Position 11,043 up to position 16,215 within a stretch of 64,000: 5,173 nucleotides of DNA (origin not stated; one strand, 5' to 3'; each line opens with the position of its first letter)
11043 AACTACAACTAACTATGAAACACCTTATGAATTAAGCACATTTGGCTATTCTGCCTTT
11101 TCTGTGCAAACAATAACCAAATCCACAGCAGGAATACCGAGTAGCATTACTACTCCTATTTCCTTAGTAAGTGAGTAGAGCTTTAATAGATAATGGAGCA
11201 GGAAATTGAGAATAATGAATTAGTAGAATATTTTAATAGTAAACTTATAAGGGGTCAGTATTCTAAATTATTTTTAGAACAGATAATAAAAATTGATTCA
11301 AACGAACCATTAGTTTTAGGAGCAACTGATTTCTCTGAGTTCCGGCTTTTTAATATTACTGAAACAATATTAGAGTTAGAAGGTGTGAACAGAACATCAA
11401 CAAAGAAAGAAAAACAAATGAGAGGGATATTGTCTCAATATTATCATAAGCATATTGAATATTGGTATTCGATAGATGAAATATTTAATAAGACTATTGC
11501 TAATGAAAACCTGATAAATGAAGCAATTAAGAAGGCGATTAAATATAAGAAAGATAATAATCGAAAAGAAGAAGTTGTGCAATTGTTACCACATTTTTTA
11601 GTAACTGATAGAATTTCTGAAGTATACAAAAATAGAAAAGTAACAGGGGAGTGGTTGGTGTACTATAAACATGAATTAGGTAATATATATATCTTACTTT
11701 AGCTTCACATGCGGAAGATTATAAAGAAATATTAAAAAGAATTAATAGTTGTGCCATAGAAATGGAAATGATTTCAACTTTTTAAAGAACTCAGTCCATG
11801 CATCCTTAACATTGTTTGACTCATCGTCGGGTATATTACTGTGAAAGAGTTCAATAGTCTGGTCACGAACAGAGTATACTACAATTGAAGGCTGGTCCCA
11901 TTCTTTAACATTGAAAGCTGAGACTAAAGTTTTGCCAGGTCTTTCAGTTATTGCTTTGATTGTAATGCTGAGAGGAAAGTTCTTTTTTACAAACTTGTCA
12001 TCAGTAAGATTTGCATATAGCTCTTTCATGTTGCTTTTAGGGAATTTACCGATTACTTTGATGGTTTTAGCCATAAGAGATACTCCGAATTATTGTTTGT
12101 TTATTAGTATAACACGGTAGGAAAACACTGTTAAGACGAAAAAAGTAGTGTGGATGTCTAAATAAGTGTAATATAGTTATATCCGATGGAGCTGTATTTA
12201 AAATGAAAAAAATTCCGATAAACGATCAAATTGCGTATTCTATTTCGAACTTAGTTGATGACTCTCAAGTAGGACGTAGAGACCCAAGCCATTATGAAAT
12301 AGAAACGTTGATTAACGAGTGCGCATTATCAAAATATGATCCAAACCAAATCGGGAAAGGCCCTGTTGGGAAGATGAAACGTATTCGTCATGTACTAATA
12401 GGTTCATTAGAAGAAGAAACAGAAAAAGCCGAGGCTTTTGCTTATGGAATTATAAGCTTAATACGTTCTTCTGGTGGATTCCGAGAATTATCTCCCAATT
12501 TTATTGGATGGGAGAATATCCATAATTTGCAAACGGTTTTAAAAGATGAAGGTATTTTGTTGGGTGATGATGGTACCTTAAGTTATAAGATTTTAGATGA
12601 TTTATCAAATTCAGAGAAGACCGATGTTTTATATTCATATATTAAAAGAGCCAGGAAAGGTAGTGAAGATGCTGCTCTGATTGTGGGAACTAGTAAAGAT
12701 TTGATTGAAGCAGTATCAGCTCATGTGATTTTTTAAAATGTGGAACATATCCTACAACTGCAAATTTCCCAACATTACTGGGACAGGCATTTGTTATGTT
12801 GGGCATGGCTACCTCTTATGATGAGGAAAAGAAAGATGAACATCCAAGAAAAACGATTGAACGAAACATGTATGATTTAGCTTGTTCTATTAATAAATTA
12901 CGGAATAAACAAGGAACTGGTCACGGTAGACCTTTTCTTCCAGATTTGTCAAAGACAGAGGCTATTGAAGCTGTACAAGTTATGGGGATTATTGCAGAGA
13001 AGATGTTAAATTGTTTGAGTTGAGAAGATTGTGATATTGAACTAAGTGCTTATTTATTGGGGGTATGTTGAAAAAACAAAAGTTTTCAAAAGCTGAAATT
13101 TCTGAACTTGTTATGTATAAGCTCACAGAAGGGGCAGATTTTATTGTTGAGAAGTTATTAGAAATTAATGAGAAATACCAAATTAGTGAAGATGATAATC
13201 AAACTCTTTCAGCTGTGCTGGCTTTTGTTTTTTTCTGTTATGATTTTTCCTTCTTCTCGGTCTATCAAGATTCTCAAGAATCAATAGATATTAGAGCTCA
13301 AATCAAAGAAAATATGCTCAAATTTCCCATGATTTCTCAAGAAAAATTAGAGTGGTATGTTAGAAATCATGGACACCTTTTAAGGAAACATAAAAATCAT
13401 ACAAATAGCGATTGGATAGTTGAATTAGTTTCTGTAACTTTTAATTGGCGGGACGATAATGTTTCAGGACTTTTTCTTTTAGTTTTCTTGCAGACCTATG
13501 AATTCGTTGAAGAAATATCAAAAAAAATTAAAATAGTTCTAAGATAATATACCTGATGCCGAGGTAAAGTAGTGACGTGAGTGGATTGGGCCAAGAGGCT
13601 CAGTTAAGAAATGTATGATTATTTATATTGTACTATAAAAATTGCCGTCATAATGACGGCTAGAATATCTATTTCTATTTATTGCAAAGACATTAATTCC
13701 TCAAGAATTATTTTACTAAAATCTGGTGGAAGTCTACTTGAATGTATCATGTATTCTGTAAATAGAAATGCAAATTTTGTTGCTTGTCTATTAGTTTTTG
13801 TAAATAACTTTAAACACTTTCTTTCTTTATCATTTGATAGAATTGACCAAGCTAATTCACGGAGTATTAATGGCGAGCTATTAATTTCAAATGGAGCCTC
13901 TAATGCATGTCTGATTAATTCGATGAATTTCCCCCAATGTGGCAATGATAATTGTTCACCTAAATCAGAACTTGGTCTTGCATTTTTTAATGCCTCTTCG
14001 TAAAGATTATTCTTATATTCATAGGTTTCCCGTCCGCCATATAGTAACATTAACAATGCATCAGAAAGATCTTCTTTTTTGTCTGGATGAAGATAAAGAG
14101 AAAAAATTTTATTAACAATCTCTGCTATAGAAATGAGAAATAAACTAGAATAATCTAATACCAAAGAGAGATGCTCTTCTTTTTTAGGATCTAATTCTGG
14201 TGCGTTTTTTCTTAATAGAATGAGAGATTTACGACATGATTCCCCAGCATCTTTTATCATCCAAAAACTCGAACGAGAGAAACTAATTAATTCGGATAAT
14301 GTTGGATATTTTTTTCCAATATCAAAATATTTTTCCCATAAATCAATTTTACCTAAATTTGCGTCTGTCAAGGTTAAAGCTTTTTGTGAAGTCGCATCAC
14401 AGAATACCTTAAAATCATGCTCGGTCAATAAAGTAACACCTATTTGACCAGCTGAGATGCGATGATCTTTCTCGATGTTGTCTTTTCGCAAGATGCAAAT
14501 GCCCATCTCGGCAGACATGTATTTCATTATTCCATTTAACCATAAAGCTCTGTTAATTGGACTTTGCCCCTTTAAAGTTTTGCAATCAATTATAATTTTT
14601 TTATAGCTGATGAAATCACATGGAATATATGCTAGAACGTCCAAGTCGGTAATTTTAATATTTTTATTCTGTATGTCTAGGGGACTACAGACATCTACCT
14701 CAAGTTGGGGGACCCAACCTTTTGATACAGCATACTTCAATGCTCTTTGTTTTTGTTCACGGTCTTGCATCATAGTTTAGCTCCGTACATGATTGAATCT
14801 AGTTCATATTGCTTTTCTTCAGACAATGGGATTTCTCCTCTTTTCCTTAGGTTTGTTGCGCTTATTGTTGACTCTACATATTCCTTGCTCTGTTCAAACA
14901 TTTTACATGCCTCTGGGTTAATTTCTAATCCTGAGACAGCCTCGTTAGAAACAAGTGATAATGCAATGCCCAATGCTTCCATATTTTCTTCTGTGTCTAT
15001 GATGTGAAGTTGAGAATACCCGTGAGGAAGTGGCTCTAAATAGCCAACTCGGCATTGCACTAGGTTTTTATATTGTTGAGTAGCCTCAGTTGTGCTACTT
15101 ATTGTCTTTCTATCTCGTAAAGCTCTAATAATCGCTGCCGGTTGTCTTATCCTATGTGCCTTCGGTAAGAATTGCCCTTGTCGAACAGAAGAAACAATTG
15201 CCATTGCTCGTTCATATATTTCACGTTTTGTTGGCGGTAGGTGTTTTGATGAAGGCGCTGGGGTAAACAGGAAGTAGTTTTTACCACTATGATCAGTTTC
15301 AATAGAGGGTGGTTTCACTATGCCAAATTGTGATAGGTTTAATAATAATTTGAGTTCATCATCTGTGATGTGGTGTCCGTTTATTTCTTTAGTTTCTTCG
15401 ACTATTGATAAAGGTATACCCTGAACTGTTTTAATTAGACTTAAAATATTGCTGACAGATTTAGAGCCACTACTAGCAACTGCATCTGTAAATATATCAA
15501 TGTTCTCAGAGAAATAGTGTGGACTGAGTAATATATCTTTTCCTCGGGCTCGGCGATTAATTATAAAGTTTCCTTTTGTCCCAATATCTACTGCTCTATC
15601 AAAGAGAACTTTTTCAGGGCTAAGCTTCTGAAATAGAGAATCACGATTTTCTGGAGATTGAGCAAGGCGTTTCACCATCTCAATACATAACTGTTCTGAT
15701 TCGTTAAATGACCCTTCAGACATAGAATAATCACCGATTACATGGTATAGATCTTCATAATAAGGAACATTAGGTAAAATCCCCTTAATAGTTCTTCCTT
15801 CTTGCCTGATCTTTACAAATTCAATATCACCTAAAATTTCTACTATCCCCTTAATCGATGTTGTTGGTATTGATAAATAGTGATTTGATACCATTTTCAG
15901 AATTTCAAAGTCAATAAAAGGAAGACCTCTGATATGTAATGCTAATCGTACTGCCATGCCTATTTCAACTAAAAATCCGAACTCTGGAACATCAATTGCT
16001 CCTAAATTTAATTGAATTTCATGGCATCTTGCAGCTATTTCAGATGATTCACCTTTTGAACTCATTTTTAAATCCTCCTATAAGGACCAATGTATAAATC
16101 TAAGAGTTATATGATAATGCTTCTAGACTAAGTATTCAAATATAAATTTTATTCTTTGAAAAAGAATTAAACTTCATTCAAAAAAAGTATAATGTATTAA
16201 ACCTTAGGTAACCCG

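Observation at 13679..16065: Unrecognised two-gene operon (431 aa plus 364-aa PD-(D/E)xK-like protein) inside a defence island: candidate novel anti-phage system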

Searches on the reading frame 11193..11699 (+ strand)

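Call 3: search_protein_families(library=pfam, proteins=[window:11193-11699:+], max_evalue=0.1)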
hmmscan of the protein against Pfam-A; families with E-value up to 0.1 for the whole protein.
window:11193-11699:+ (169 aa): 1 family
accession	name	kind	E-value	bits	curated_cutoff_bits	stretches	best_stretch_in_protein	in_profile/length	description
PF00210.30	Ferritin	-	0.011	16.1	24.5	1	55-134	51-120/142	Ferritin-like domain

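Call 4: search_protein_families(library=padloc, proteins=[window:11193-11699:+], max_evalue=0.1)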
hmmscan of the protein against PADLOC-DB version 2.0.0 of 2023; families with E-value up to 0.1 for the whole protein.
window:11193-11699:+ (169 aa): 0 families

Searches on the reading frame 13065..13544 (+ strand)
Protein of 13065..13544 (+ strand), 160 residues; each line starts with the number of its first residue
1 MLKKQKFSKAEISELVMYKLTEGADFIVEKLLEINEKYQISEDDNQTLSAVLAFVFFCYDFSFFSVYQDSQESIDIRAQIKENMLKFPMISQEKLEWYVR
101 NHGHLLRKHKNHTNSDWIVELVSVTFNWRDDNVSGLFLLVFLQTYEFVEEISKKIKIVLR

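Call 3: search_protein_families(library=pfam, proteins=[window:13065-13544:+], max_evalue=0.1)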
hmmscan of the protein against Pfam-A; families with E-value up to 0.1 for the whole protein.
window:13065-13544:+ (160 aa): 0 families

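Call 4: search_protein_families(library=padloc, proteins=[window:13065-13544:+], max_evalue=0.1)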
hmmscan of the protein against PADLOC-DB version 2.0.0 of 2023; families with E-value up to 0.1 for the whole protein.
window:13065-13544:+ (160 aa): 0 families

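Call 5: search_protein_families(library=ncbifam, proteins=[window:13065-13544:+], max_evalue=1)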
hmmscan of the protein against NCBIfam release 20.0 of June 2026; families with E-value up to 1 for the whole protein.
window:13065-13544:+ (160 aa): 1 family
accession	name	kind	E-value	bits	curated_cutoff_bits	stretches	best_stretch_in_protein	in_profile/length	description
NF052385.1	Lys_5_6_beta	equivalog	0.12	12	280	1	57-102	53-97/241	lysine 5,6-aminomutase subunit beta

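Call 6: search_protein_families(library=phrogs, proteins=[window:13065-13544:+], max_evalue=1)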
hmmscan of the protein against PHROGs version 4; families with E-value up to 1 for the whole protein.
window:13065-13544:+ (160 aa): 0 families

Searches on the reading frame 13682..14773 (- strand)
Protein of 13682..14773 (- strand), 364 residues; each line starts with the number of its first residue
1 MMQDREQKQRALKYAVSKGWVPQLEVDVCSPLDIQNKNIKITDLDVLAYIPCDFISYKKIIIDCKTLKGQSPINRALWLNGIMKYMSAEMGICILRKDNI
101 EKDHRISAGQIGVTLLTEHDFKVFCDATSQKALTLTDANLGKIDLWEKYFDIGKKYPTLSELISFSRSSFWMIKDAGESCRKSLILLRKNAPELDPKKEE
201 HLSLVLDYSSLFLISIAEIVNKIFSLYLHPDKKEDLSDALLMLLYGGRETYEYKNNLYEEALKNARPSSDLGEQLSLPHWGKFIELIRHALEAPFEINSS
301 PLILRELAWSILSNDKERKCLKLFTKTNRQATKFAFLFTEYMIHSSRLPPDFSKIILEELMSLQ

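Call 3: search_protein_families(library=pfam, proteins=[window:13682-14773:-], max_evalue=0.1)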
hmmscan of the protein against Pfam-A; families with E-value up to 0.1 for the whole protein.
window:13682-14773:- (364 aa): 0 families

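Call 4: search_protein_families(library=padloc, proteins=[window:13682-14773:-], max_evalue=0.1)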
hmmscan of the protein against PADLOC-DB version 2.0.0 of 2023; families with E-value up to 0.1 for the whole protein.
window:13682-14773:- (364 aa): 0 families

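Call 5: search_protein_families(library=ncbifam, proteins=[window:13682-14773:-], max_evalue=1)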
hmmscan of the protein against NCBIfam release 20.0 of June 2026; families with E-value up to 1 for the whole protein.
window:13682-14773:- (364 aa): 0 families

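Call 6: search_protein_families(library=phrogs, proteins=[window:13682-14773:-], max_evalue=1)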
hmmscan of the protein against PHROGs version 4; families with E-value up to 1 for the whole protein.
window:13682-14773:- (364 aa): 1 family
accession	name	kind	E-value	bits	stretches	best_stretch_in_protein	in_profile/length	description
phrog_5923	-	unknown function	0.28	12.7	0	9-21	10-22/80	-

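Call 7: search_solved_structures(query=window:13682-14773:-, max_evalue=10)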
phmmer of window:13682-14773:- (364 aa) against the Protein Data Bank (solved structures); distinct sequences matched with E-value up to 10: 1.
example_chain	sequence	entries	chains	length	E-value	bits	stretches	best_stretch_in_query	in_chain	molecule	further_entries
8g9j_A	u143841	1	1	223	1.9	10.7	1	232-310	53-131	THR1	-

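Call 9: find_homologous_proteins(query=window:13682-14773:-)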
Query window:13682-14773:- (364 aa): 23 proteins with E <= 0.001 among 3460 candidates.
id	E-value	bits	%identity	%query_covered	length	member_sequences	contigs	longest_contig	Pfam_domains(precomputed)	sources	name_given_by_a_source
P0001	7.4e-241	816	100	100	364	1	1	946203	-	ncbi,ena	-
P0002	5.0e-104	366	46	100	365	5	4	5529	-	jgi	-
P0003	1.7e-100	355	45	100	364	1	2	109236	-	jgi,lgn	jgi:hypothetical protein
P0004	8.0e-100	353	46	100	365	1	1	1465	-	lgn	-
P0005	3.7e-98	347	46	100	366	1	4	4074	-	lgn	-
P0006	2.8e-96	341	44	100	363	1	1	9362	-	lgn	-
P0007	1.0e-95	339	43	100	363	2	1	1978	-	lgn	-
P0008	1.3e-94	335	42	100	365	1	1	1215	-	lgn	-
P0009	3.2e-94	334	46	96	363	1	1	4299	-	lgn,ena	-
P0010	4.8e-94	333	46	96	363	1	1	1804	-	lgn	-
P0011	9.2e-94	333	44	100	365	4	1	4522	-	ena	-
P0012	1.1e-92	329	43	100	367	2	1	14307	-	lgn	-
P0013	2.4e-92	328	42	99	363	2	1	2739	-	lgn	-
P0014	1.1e-90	322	46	100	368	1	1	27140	-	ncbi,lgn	-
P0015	1.1e-88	316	43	100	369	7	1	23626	-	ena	-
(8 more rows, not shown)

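Call 24: predict_structure(alignment_id=A1)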
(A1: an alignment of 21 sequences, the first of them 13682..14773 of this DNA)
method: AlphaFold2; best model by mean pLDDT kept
length: 364 residues; sequences in the alignment: 21
mean_pLDDT: 88.8   pTM: 0.89
mean pLDDT of the five models: 88.8, 88.7, 88.6, 88.1, 87.9
residues with pLDDT >= 90: 248; 70-90: 82; 50-70: 27; < 50: 7
segments of 3 or more residues with pLDDT < 50: 267-270
pLDDT, mean of each block of 10 residues (from residue 1): 81 93 93 61 94 91 79 92 94 85 94 93 86 69 96 96 96 93 93 97 98 97 84 86 88 82 61 68 94 94 97 93 91 97 94 96 88
secondary structure, 60 per line:
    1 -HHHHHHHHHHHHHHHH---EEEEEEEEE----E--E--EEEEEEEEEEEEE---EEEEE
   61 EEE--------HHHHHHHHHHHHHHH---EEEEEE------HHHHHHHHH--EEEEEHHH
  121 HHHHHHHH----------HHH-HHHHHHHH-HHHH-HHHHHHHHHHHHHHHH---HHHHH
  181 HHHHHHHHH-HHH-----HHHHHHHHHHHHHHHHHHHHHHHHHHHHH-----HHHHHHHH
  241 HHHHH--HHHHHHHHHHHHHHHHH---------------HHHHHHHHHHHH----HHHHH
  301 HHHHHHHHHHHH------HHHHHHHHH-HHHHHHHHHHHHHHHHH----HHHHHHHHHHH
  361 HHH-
elements in order: H2-17 E21-29 E40-52 E56-63 H72-86 E90-95 H102-110 E113-117 H118-128 H143-150 H152-155 H157-172 H176-189 H199-227 H233-245 H248-264 H280-291 H296-312 H319-327 H329-345 H350-363

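Call 58: find_homologous_proteins(query=A1, max_evalue=0.001)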
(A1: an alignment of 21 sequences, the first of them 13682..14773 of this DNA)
Query A1 (21 sequences) (364 aa, profile of the alignment): 150 proteins with E <= 0.001 among 8000 candidates; the best 120 are listed.
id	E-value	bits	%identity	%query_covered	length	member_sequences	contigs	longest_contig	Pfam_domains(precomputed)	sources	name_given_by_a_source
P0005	1.4e-168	579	46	100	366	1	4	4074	-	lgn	-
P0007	6.5e-168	577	43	100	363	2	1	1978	-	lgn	-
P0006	1.2e-166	572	44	100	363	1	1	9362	-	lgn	-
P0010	1.9e-166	572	46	96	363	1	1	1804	-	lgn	-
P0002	3.6e-166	571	46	100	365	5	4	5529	-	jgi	-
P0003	5.7e-166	570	45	100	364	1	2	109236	-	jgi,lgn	jgi:hypothetical protein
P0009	1.9e-165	568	46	96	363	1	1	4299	-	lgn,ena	-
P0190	7.4e-165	567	44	100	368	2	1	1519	-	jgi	jgi:hypothetical protein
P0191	1.5e-164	565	42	100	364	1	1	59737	-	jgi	jgi:hypothetical protein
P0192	5.1e-164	564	44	100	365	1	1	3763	-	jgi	jgi:hypothetical protein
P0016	1.1e-163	563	40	98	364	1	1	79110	-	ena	-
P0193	2.0e-163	562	43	100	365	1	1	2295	-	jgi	jgi:hypothetical protein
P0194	3.8e-163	561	44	100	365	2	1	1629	-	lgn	-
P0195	3.9e-163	561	42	100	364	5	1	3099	-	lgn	-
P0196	5.1e-163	560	43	97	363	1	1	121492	-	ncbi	-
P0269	5.3e-150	518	48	100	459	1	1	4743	-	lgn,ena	-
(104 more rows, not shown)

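Call 84: search_protein_families(library=pfam, alignment_id=A1, max_evalue=0.1)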
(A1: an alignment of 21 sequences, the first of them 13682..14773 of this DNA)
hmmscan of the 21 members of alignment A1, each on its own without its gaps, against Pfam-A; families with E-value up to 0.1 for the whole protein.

A. member 1, window:13682-14773:- (364 aa): 0 families

B. families by the number of members that match (of 21 scanned): 4 families
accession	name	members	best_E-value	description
PF04471.18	Mrr_cat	3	0.013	Restriction endonuclease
PF10842.14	DUF2642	3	0.032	Protein of unknown function (DUF2642)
PF22722.2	NA-iREase1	2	0.062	NACHT-associated inactive Restriction Endonuclease 1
PF19805.5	DUF6288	1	0.09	Family of unknown function (DUF6288)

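Call 87: search_solved_structures(query=A1, max_evalue=10)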
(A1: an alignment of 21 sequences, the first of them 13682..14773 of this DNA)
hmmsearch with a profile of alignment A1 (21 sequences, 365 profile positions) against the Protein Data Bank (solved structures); distinct sequences matched with E-value up to 10: 2.
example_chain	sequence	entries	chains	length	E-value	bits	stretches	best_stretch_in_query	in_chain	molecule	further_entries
8s7v_K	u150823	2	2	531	0.087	15.1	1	213-293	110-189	Glycine betaine/carnitine/choline transport ATP-binding protein OpuCA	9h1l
2k6x_A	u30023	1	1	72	0.67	12.2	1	20-62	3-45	RNA polymerase sigma factor rpoD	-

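Call 97: search_protein_families(library=pfam, proteins=[P0269], max_evalue=0.01)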
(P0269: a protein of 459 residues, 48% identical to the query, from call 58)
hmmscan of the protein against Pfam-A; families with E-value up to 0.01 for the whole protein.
P0269 (459 aa): 0 families

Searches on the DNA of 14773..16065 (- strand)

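Call 78: search_dna_similar(query=L063:2-2604:+, collection=ecoli_genomes, mode=distant, max_rows=10)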
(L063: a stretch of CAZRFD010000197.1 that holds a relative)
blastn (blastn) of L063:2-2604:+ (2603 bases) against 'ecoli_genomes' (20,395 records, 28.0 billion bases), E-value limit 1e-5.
No match.
